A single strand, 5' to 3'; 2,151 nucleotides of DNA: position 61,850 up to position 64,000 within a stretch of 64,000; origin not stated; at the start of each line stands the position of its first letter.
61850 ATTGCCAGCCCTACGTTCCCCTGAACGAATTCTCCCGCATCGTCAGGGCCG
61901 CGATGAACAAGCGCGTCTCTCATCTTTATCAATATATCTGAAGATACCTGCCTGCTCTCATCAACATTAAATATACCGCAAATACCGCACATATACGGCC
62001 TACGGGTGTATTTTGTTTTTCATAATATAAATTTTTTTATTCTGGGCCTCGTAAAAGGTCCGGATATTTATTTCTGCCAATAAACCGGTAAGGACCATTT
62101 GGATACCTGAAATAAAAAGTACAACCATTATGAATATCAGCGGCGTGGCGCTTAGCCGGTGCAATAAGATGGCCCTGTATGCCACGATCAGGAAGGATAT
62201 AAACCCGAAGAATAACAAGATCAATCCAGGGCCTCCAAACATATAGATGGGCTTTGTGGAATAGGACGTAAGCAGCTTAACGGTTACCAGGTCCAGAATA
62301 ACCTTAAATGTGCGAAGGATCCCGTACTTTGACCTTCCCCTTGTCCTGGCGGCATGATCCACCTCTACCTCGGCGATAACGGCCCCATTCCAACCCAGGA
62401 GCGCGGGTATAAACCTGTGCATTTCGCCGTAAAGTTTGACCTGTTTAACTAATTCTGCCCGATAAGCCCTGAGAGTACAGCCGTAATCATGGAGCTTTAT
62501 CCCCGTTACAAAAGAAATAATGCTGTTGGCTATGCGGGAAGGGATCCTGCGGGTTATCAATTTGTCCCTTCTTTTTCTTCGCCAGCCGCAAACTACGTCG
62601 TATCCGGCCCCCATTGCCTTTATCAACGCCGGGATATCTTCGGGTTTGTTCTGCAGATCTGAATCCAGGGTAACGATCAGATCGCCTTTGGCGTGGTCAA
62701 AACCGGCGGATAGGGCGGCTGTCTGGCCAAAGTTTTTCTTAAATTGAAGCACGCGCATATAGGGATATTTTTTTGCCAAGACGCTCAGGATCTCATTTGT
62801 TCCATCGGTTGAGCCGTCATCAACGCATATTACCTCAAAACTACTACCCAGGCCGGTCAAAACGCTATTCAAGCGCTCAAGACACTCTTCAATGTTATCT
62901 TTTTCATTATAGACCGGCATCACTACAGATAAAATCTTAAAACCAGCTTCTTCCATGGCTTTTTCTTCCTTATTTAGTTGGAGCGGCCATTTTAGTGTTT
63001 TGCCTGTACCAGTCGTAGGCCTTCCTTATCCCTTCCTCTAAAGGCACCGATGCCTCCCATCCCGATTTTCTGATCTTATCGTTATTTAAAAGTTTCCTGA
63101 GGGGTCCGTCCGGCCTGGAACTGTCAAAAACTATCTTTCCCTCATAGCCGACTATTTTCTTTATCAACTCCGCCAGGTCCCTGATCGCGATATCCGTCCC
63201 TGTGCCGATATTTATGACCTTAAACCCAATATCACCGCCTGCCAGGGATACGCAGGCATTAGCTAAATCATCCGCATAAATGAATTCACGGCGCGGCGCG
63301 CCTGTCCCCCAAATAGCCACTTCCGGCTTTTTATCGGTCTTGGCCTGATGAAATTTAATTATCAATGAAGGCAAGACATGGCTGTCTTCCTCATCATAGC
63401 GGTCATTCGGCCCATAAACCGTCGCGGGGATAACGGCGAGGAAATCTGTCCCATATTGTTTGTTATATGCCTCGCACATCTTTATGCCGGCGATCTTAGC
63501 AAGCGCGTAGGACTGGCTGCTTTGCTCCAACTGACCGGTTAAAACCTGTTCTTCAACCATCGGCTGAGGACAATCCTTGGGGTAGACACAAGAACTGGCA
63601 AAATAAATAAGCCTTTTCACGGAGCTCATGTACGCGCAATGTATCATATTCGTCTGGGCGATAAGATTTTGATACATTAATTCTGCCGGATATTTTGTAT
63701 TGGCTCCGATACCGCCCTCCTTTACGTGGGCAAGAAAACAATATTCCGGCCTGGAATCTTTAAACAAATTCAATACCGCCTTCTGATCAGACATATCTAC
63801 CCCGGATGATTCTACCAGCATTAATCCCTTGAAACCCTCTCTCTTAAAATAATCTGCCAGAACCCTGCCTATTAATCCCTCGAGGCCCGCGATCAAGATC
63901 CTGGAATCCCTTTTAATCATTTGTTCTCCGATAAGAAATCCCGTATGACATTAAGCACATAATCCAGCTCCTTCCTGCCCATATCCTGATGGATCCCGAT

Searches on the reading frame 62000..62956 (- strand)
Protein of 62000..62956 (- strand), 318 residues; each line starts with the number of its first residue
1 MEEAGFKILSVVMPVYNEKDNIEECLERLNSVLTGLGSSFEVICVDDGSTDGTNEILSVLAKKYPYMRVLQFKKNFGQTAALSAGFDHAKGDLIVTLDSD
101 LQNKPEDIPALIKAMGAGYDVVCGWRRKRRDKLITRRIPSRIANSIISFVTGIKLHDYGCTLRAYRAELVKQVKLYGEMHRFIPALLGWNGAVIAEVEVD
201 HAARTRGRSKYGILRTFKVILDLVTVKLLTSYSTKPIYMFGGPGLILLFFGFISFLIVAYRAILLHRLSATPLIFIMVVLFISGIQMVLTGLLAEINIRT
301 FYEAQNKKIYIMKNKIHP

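Call 62: search_protein_families(library=pfam, proteins=[window:62000-62956:-], max_evalue=0.00001)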
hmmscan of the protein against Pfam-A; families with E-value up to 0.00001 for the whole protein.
window:62000-62956:- (318 aa): 3 families
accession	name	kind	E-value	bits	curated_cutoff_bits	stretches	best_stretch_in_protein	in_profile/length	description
PF00535.33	Glycos_transf_2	-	1.5e-40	139.3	23.3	1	10-172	1-166/168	Glycosyl transferase family 2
PF10111.15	Glyco_tranf_2_2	-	2.1e-09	37.7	27.3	1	10-112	1-103/276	Glycosyltransferase like family 2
PF13641.12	Glyco_tranf_2_3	-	1.7e-06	28.7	27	1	9-124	3-121/230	Glycosyltransferase like family 2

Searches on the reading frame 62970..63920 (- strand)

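Call 62: search_protein_families(library=pfam, proteins=[window:62970-63920:-], max_evalue=0.00001)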
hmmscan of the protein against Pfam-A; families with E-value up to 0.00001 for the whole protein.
window:62970-63920:- (316 aa): 2 families
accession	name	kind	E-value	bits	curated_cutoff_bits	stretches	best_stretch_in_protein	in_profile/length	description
PF01370.27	Epimerase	-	1.5e-51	175.6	20.9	1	8-239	1-240/240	NAD dependent epimerase/dehydratase family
PF16363.11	GDP_Man_Dehyd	-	1.6e-15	57.8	27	1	41-300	59-331/332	GDP-mannose 4,6 dehydratase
